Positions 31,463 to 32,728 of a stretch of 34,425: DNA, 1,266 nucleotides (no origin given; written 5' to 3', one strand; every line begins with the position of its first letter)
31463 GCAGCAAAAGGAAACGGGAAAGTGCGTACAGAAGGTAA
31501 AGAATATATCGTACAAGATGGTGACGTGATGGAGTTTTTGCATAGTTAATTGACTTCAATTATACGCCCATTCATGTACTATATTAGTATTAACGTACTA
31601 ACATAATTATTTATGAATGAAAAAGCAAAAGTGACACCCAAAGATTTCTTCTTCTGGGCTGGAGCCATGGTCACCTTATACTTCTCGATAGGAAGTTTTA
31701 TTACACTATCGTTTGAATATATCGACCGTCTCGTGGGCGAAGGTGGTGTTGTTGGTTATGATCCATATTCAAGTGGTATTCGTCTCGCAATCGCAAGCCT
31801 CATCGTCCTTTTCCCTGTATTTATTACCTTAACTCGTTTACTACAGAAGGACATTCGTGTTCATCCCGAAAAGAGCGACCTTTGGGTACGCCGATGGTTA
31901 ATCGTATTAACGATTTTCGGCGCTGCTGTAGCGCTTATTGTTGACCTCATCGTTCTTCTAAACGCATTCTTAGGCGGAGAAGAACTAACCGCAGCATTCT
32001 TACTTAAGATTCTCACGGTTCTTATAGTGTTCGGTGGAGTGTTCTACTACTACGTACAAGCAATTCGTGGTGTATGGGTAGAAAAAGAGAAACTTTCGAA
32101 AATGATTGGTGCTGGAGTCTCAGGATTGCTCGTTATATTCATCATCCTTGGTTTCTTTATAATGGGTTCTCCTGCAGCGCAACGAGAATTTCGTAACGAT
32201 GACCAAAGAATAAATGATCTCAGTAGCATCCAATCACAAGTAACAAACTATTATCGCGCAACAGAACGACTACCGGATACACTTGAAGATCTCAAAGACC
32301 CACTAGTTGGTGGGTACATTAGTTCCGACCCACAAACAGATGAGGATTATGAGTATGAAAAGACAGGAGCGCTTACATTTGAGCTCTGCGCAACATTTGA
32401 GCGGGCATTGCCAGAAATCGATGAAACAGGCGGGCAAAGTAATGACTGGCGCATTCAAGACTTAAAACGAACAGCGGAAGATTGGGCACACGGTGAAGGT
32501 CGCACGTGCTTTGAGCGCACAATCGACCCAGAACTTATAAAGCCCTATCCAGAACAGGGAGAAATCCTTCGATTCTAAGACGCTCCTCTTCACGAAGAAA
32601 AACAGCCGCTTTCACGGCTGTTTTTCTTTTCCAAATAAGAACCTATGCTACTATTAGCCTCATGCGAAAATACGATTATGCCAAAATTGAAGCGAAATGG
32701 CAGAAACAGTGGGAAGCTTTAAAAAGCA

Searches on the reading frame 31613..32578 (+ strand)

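Call 5: search_protein_families(library=pfam, proteins=[window:31613-32578:+], max_evalue=1)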
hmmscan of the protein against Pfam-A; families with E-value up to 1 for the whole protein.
window:31613-32578:+ (321 aa): 3 families
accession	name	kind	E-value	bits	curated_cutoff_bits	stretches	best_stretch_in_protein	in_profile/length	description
PF18920.5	DUF5671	-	1.1e-16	61.3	28.4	1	11-137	1-127/132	Domain of unknown function (DUF5671)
PF23434.1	DUF7120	-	0.054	13.9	27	0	223-257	31-65/70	Family of unknown function (DUF7120)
PF13273.12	DUF4064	-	0.54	11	32.1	1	159-212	5-58/102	Protein of unknown function (DUF4064)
